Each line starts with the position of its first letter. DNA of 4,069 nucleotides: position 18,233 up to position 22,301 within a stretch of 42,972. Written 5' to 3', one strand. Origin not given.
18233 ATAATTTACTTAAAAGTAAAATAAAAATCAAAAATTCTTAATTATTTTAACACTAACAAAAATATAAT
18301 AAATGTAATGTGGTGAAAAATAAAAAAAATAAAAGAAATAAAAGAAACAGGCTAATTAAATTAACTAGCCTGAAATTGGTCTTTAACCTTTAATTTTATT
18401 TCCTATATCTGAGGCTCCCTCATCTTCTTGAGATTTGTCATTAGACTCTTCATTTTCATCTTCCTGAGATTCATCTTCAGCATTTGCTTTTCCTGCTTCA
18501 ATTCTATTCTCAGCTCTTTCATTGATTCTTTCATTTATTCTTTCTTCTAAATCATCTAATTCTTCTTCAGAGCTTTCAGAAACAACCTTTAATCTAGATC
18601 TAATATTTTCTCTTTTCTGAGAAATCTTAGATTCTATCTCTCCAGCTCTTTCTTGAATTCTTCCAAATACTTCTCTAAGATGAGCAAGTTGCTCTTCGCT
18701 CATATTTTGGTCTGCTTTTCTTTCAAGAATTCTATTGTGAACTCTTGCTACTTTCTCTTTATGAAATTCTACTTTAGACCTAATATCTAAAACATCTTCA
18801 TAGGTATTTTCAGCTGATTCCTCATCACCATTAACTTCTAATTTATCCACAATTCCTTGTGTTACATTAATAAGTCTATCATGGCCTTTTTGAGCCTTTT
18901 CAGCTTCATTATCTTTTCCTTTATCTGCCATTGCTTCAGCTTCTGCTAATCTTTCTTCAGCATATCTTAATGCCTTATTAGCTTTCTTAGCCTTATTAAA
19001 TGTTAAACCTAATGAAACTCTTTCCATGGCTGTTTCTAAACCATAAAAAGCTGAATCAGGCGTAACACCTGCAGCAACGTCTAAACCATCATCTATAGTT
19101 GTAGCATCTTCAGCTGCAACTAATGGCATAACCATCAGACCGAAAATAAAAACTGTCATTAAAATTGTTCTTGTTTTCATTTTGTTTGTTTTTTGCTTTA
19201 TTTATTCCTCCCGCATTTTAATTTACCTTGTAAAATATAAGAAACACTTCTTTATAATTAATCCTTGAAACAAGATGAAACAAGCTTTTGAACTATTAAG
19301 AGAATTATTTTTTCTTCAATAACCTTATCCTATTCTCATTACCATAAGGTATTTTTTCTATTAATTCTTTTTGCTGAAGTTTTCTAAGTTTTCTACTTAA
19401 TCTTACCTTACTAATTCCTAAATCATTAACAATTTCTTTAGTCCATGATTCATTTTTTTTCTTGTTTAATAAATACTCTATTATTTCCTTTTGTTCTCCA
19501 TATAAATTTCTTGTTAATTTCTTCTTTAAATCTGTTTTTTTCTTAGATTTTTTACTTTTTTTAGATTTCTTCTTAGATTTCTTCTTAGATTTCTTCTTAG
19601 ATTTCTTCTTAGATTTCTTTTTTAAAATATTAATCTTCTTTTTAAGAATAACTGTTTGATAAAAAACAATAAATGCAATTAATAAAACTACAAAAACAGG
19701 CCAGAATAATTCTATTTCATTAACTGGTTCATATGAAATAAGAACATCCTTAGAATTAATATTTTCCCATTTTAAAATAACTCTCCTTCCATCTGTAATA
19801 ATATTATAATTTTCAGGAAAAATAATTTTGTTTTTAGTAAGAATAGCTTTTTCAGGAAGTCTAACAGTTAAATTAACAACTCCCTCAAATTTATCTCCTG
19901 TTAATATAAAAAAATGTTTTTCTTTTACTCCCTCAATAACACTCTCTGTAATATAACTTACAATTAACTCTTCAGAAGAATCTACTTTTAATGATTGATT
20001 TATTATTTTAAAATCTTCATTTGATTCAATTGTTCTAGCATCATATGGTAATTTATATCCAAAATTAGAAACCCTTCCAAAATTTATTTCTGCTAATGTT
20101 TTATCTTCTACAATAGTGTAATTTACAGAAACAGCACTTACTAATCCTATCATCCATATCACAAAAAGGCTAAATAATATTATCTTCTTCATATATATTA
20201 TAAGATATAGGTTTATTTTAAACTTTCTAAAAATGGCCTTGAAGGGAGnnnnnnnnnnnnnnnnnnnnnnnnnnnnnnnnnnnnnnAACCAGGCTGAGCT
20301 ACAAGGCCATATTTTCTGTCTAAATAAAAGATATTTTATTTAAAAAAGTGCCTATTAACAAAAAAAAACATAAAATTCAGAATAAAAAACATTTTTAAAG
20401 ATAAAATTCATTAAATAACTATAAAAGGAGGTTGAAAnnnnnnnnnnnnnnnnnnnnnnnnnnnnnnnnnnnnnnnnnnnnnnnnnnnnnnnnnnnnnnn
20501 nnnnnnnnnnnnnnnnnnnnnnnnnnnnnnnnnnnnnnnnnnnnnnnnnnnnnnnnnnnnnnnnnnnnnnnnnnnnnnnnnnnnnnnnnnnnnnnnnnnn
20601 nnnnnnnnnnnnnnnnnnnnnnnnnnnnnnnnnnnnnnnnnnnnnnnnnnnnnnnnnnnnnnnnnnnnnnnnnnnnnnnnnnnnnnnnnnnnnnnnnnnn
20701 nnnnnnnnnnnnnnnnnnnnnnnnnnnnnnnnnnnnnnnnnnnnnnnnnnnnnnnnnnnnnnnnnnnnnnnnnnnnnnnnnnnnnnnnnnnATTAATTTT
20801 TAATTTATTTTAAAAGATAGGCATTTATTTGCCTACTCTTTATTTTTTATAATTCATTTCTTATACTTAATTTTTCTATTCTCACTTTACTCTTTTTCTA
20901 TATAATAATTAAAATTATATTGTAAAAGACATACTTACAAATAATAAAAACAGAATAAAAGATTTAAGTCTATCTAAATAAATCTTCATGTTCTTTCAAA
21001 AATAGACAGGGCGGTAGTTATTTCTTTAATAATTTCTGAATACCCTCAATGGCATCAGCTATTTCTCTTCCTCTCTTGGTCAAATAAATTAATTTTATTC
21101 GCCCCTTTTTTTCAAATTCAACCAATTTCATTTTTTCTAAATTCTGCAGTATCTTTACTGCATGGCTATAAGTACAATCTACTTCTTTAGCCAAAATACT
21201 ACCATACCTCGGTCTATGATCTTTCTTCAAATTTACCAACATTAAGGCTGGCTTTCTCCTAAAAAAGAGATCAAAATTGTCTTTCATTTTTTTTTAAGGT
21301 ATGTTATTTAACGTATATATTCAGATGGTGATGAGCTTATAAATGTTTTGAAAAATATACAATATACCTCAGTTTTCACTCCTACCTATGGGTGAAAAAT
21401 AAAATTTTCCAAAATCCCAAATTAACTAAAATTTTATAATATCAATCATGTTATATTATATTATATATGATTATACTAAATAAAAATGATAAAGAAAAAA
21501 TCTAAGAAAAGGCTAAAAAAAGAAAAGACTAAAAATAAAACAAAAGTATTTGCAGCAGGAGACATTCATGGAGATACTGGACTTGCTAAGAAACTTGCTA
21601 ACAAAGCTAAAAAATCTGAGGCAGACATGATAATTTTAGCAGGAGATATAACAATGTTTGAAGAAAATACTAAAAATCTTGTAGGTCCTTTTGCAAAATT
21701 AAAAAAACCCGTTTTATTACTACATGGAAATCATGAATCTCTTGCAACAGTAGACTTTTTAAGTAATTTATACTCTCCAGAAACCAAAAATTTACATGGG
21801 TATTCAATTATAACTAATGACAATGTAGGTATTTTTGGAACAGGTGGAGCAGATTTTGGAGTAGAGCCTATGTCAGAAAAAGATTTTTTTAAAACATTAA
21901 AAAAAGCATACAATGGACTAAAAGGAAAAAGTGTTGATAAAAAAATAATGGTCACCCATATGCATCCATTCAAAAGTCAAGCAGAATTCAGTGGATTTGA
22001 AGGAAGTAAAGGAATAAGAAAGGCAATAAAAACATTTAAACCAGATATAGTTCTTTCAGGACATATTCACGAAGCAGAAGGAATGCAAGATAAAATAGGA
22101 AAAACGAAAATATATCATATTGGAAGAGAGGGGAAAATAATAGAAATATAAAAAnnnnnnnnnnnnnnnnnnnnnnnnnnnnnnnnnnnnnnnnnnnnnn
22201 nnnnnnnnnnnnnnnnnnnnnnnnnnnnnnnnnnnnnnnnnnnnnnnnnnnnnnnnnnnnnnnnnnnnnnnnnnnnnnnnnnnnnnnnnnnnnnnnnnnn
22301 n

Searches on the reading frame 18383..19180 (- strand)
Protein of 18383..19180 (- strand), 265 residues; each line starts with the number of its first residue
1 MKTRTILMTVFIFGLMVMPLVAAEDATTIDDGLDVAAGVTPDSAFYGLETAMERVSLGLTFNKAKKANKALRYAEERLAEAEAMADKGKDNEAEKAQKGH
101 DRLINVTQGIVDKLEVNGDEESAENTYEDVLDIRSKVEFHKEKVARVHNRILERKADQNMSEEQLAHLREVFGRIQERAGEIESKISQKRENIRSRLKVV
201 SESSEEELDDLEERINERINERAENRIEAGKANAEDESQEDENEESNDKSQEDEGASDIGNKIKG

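Call 67: search_protein_families(library=pfam, proteins=[window:18383-19180:-], max_evalue=0.0001)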
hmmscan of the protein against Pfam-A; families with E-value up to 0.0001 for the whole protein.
window:18383-19180:- (265 aa): 1 family
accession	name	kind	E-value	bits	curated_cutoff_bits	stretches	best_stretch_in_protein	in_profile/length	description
PF18915.5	DUF5667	-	5.3e-19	68.9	27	1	38-150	1-95/99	Domain of unknown function (DUF5667)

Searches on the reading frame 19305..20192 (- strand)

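Call 67: search_protein_families(library=pfam, proteins=[window:19305-20192:-], max_evalue=0.0001)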
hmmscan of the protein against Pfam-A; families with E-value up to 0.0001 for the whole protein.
window:19305-20192:- (295 aa): 1 family
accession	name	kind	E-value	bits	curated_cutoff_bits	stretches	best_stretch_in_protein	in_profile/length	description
PF24034.1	DUF7343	-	1.3e-06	28.5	27.6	1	250-291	20-61/62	Domain of unknown function (DUF7343)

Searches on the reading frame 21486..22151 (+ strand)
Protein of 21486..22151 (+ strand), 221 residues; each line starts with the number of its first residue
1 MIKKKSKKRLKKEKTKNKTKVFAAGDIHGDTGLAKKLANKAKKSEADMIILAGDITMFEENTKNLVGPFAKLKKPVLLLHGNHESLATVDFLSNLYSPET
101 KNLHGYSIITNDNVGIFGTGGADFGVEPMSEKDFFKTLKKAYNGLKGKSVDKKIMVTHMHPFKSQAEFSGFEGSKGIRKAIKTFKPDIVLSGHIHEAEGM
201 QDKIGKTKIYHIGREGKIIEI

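Call 67: search_protein_families(library=pfam, proteins=[window:21486-22151:+], max_evalue=0.0001)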
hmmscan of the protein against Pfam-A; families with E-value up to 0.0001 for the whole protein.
window:21486-22151:+ (221 aa): 3 families
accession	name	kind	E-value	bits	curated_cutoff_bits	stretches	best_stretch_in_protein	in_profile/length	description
PF00149.33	Metallophos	-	1.6e-17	65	21.5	1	20-196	2-190/191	Calcineurin-like phosphoesterase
PF12850.12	Metallophos_2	-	1.6e-10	41.7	27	1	21-202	3-124/154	Calcineurin-like phosphoesterase superfamily domain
PF14582.11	Metallophos_3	-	9.8e-09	35.4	28.2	0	17-60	4-47/259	Metallophosphoesterase, calcineurin superfamily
